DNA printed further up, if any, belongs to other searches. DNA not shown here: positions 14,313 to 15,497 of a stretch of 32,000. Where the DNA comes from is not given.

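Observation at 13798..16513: Orphan, mobile three-gene sugar-editing cassette: NeuC-like hydrolysing epimerase, formyltransferase and PIG-L deacetylase, with no synthase, activating enzyme or transferase partner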

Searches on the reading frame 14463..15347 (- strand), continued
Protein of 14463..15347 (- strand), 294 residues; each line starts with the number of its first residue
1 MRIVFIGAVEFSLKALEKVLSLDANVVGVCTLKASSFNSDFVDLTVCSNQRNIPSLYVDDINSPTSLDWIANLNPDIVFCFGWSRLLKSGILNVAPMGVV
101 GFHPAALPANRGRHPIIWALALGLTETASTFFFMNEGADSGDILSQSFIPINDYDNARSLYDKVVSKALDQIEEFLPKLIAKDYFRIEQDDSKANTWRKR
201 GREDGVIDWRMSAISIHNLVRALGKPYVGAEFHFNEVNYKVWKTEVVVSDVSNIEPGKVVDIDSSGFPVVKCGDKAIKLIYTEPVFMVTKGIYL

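Call 17: find_encoding_contigs(protein=P0001, flank=10000, max_places=3)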
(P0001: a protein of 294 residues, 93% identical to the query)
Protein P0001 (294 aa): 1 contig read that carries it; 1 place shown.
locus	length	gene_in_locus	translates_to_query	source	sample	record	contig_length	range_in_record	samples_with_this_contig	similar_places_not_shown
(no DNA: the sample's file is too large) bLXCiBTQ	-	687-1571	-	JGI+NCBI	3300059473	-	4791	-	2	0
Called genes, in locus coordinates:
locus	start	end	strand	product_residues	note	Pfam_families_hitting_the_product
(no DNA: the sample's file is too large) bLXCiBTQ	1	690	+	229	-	?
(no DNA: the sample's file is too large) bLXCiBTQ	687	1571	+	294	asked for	PF00551:Formyl_trans_N, PF02911:Formyl_trans_C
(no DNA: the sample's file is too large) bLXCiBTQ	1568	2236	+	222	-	PF02585:PIG-L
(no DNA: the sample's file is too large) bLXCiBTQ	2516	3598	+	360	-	PF00571:CBS (faint), PF00483:NTP_transferase, PF12804:NTP_transf_3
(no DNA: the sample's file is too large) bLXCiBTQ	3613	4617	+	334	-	PF01073:3Beta_HSD, PF01370:Epimerase, PF13460:NAD_binding_10, PF16363:GDP_Man_Dehyd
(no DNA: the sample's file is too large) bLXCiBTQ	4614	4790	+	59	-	?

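Call 18: find_encoding_contigs(protein=P0003, flank=10000, max_places=2)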
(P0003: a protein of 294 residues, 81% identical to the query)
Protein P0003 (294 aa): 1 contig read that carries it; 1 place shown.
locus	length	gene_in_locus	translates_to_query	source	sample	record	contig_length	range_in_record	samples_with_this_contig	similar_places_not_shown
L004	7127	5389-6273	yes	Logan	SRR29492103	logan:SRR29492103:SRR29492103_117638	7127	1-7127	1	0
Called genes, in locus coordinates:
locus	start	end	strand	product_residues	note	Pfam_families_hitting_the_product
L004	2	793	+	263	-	?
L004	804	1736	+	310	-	PF05050:Methyltransf_21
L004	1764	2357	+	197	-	-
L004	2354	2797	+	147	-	-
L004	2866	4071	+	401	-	-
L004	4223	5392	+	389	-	PF02350:Epimerase_2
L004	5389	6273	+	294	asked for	PF00551:Formyl_trans_N, PF02911:Formyl_trans_C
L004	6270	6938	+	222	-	PF02585:PIG-L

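Call 19: find_encoding_contigs(protein=P0005, flank=10000, max_places=2)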
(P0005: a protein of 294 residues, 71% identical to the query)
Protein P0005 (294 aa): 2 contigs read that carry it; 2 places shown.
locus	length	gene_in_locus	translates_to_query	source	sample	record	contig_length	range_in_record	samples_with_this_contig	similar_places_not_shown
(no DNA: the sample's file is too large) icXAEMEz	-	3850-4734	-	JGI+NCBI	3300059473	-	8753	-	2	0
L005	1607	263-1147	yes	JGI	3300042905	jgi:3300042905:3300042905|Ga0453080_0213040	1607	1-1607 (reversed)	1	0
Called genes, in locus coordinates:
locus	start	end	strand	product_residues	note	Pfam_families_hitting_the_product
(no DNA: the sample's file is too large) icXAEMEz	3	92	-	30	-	?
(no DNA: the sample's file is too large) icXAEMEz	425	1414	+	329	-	PF01073:3Beta_HSD, PF01370:Epimerase, PF02719:Polysacc_synt_2, PF04321:RmlD_sub_bind, PF05368:NmrA, PF07993:NAD_binding_4, PF13460:NAD_binding_10, PF16363:GDP_Man_Dehyd, +1 more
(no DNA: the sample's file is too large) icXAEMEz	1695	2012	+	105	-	PF06627:DUF1153 (weak)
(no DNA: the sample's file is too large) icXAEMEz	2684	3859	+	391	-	PF02350:Epimerase_2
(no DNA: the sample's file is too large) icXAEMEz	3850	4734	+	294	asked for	PF00551:Formyl_trans_N, PF02911:Formyl_trans_C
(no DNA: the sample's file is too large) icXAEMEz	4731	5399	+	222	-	PF02585:PIG-L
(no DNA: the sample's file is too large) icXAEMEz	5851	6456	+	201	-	PF01527:HTH_Tnp_1, PF02350:Epimerase_2, PF13384:HTH_23 (weak), PF13518:HTH_28 (weak)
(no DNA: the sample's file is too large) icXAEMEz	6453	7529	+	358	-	PF03102:NeuB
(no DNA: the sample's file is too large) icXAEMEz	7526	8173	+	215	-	PF00132:Hexapep (faint), PF17836:PglD_N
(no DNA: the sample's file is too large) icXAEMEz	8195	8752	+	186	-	?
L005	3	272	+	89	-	?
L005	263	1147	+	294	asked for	PF00551:Formyl_trans_N, PF02911:Formyl_trans_C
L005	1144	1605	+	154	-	?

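Call 20: find_encoding_contigs(protein=P0012, flank=10000, max_places=3)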
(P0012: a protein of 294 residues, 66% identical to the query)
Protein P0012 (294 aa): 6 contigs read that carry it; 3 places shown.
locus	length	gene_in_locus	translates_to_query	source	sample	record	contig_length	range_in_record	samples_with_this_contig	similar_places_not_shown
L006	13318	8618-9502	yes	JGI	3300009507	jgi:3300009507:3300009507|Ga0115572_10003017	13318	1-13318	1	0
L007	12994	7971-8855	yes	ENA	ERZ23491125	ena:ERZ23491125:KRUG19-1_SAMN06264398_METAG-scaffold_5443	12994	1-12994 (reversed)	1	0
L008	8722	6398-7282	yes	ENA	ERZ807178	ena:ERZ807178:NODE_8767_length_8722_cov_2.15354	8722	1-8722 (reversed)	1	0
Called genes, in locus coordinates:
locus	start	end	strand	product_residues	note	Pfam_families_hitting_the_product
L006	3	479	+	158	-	?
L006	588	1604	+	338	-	PF01073:3Beta_HSD, PF01370:Epimerase, PF02719:Polysacc_synt_2, PF04321:RmlD_sub_bind (weak), PF16363:GDP_Man_Dehyd, PF07993:NAD_binding_4 (weak)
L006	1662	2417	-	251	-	PF08239:SH3_3 (faint), PF18348:SH3_16, PF00877:NLPC_P60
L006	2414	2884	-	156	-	PF01510:Amidase_2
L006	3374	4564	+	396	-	PF02719:Polysacc_synt_2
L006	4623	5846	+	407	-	PF01041:DegT_DnrJ_EryC1, PF00155:Aminotran_1_2 (weak)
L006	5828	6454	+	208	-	PF17836:PglD_N, PF25084:LbH_EIF2B, PF25087:GMPPB_C (faint), PF00132:Hexapep (weak), PF14602:Hexapep_2 (weak)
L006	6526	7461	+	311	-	PF03102:NeuB, PF08666:SAF (weak)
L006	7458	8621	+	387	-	PF02350:Epimerase_2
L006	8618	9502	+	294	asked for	PF00551:Formyl_trans_N, PF02911:Formyl_trans_C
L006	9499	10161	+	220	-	PF02585:PIG-L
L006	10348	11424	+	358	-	PF00571:CBS (faint), PF00483:NTP_transferase, PF12804:NTP_transf_3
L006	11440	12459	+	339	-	PF01408:GFO_IDH_MocA, PF22725:GFO_IDH_MocA_C3, PF02894:GFO_IDH_MocA_C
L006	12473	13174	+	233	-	PF02348:CTP_transf_3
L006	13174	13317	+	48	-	?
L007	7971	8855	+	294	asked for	PF00551:Formyl_trans_N, PF02911:Formyl_trans_C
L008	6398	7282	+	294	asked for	PF00551:Formyl_trans_N, PF02911:Formyl_trans_C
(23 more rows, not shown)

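Call 28: find_related_loci(query=window:14463-15347:-, collection=viral_contigs, flank=10000)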
Query window:14463-15347:- (294 aa) in viral_contigs; peptide patterns used: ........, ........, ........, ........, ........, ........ (x = any residue, [..] = any of these).
9 stretches matched a pattern, but none encodes a relative of the query by tblastn (E <= 1e-3).

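Call 30: find_related_loci(query=A1, collection=genome_contigs, flank=10000)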
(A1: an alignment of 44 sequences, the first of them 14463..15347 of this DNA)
Query A1 (294 aa) in genome_contigs; peptide patterns used: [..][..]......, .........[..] (x = any residue, [..] = any of these).
498 stretches matched a pattern; 414 encode a relative of the query (tblastn E <= 1e-3); the best 80 are kept; 80 distinct loci.
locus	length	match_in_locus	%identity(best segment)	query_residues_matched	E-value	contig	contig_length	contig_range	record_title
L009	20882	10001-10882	64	1-294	9e-128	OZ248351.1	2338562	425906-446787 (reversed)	Burkholderiaceae bacterium isolate ZE-4 genome assembly, chromosome: ZE-4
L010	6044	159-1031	62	1-291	2e-126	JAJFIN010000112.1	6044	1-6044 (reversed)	MAG: Alphaproteobacteria bacterium isolate OFTM322 OFTM322_111, whole genome shotgun sequence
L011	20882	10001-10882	61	1-294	6e-124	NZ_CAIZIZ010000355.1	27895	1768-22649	MAG: uncultured Lamprocystis sp. isolate Loc080925-5-5m_bin-0833, whole genome shotgun sequence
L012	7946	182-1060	61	1-294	2e-120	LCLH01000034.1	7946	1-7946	MAG: Candidatus Magasanikbacteria bacterium GW2011_GWC2_45_8 UX20_C0034, whole genome shotgun sequence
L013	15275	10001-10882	61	1-294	5e-120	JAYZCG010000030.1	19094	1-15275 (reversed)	MAG: Acidobacteriota bacterium isolate XB_MAG1224 DB_MAG1224_0030, whole genome shotgun sequence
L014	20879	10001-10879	60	1-294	1e-118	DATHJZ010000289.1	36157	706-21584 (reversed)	MAG TPA_asm: Steroidobacteraceae bacterium isolate SMAG_U12565 k141_20634, whole genome shotgun sequence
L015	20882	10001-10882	60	1-294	2e-118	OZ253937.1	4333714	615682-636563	MAG: Alphaproteobacteria bacterium isolate 26bd64c0-0f2d-4e52-a063-61ff611ccdf2 genome assembly, chromosome: 1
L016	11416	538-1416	60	1-293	1e-117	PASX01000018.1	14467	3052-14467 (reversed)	MAG: Candidatus Neomarinimicrobiota bacterium isolate SAT170 121735, whole genome shotgun sequence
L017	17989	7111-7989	60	1-294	3e-117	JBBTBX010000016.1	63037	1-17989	MAG: Pseudomonadota bacterium isolate H41-bin258_1 H41_bin258_1_000000000016, whole genome shotgun sequence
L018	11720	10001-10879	60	1-294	4e-117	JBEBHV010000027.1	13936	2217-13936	MAG: Rickettsiales bacterium isolate SF1_2_7 NODE_3483_length_13936_cov_2.872082, whole genome shotgun sequence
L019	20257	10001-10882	61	1-294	4e-116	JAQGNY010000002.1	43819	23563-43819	MAG: Verrucomicrobiaceae bacterium isolate RYN_599 scaffold_1079505, whole genome shotgun sequence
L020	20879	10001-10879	59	1-294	1e-115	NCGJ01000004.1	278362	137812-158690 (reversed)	MAG: Hydrogenophilales bacterium 28-61-23 04302015_28_scaffold_18, whole genome shotgun sequence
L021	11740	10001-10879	61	1-294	1e-115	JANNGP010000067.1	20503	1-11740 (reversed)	MAG: Betaproteobacteria bacterium isolate SOY_6_C_metabat_424_sub SOY_6_C_k141_2242173, whole genome shotgun sequence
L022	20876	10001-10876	61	1-293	2e-114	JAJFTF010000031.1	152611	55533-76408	MAG: Betaproteobacteria bacterium isolate bin.132 k141_2524836, whole genome shotgun sequence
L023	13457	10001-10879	60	1-294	3e-113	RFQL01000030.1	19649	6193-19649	MAG: Burkholderiaceae bacterium isolate WB4_2_1091 contig_100_29, whole genome shotgun sequence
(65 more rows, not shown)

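Call 36: search_protein_families(library=pfam, proteins=[L015:8977-9909:+, L015:12202-13101:-, L015:11613-12146:+, L015:13507-15456:-, L013:11062-12039:-, L013:9020-9733:-, L013:8268-8954:-, L013:7660-8277:-, L013:6889-7608:-, L013:14003-14824:+], max_evalue=0.001)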
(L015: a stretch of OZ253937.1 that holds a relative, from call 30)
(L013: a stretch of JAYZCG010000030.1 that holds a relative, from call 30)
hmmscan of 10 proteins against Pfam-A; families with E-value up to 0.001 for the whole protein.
L015:8977-9909:+ (310 aa): 1 family
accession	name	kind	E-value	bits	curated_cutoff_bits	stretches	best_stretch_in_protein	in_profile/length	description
PF08386.16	Abhydrolase_4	-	0.00028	21.4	21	1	246-310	33-97/103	TAP-like protein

L015:12202-13101:- (299 aa): 3 families
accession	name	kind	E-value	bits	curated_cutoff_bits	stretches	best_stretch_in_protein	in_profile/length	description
PF04471.18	Mrr_cat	-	3.5e-22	79.1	21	1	148-260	3-114/115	Restriction endonuclease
PF22722.2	NA-iREase1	-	1.1e-06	29.1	27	1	155-255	2-102/106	NACHT-associated inactive Restriction Endonuclease 1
PF13156.12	Mrr_cat_2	-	0.00098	19.5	22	0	158-244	10-100/127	Restriction endonuclease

L015:11613-12146:+ (177 aa): 3 families
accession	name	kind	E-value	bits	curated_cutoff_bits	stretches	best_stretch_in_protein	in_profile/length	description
PF00383.29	dCMP_cyt_deam_1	-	4.5e-09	36.5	25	1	12-89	25-100/102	Cytidine and deoxycytidylate deaminase zinc-binding region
PF14437.12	MafB19-deam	-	7.2e-06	26.4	27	1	20-97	31-107/142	MafB19-like deaminase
PF14439.12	Bd3614-deam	-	3.2e-05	24.3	38.5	1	15-80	11-75/113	Bd3614-like deaminase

L015:13507-15456:- (649 aa): 13 families
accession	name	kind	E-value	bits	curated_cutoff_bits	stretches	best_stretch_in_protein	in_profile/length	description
PF00005.33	ABC_tran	-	2.2e-51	174.5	25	2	35-193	1-137/137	ABC transporter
PF12848.13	ABC_tran_Xtn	-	2.2e-25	89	25.9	1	232-313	1-81/85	ABC transporter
PF13304.12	AAA_21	-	9.8e-18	65.7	27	1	453-506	247-304/304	AAA domain, putative AbiEii toxin, Type IV TA system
PF16326.10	ABC_tran_CTD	-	5.7e-08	33.3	32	1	579-635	10-65/69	ABC transporter C-terminal domain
PF02463.25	SMC_N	-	1e-07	32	40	0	445-506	136-203/220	RecF/RecN/SMC N terminal domain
PF00004.35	AAA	-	5.5e-07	30.5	21.2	0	50-144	3-84/131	ATPase family associated with various cellular activities (AAA)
PF13555.12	AAA_29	-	6.4e-06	26.3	27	0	348-370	17-39/61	P-loop containing region of AAA domain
PF01926.29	MMR_HSR1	-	1.2e-05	25.8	21.9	0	355-386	1-31/113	50S ribosome-binding GTPase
PF03193.22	RsgA_GTPase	-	0.00021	21.6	30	0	346-387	100-140/174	RsgA GTPase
PF02367.23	TsaE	-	0.00021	21.6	26.6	0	37-79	13-54/128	Threonylcarbamoyl adenosine biosynthesis protein TsaE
PF13401.12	AAA_22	-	0.00053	20.7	27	0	50-126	10-64/130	AAA domain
PF05729.18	NACHT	-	0.00058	20.2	26.7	0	50-73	5-28/167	NACHT domain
PF03308.22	MeaB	-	0.00069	19.1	23.1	0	32-78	20-66/273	Methylmalonyl Co-A mutase-associated GTPase MeaB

L013:11062-12039:- (325 aa): 7 families
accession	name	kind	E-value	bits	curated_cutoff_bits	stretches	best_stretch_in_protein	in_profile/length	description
PF08241.18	Methyltransf_11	-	1.7e-20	73.9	21.2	1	103-196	1-95/95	Methyltransferase domain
PF13649.12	Methyltransf_25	-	7e-18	65.5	27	1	102-192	1-97/97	Methyltransferase domain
PF08242.18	Methyltransf_12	-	1.1e-15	58.6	30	1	103-194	1-98/98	Methyltransferase domain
PF13489.12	Methyltransf_23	-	1.5e-15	57.8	27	1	92-211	16-134/164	Methyltransferase domain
PF13847.12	Methyltransf_31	-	2.6e-15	56.8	27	1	102-200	7-113/145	Methyltransferase domain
PF08003.17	Methyltransf_9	-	7e-07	28.9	23.8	1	95-196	112-217/315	Protein of unknown function (DUF1698)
PF01728.25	FtsJ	-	5.3e-05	23.7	24.1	1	99-167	22-97/181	FtsJ-like methyltransferase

L013:9020-9733:- (237 aa): 1 family
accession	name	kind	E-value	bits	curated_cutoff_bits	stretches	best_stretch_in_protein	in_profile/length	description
PF00551.24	Formyl_trans_N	-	2.2e-16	60.6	26.1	1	19-151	43-172/181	Formyl transferase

L013:8268-8954:- (228 aa): 1 family
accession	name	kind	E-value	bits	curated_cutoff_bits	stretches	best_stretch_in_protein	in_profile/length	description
PF05063.20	MT-A70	-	2.3e-19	70.4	23.9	1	37-215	1-171/172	MT-A70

L013:7660-8277:- (205 aa): 4 families
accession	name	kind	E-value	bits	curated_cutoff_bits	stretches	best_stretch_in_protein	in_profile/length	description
PF00702.32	Hydrolase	-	4.9e-10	40.6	26.4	1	41-164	53-191/191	haloacid dehalogenase-like hydrolase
PF12710.13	HAD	-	7.8e-08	33.4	27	1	69-161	86-189/189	haloacid dehalogenase-like hydrolase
PF06888.18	Put_Phosphatase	-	0.00015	21.7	27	1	27-106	31-112/234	Putative Phosphatase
PF08282.18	Hydrolase_3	-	0.00081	19.6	20.9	0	144-167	203-226/255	haloacid dehalogenase-like hydrolase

L013:6889-7608:- (239 aa): 1 family
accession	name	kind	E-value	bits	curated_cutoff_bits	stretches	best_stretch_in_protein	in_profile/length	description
PF04191.18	PEMT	-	1.7e-08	35.3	25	1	145-222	29-104/105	Phospholipid methyltransferase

L013:14003-14824:+ (273 aa): 1 family
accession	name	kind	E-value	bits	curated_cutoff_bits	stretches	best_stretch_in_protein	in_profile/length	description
PF02673.24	BacA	-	3.1e-77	260.2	33.4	1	9-261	1-255/257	Bacitracin resistance protein BacA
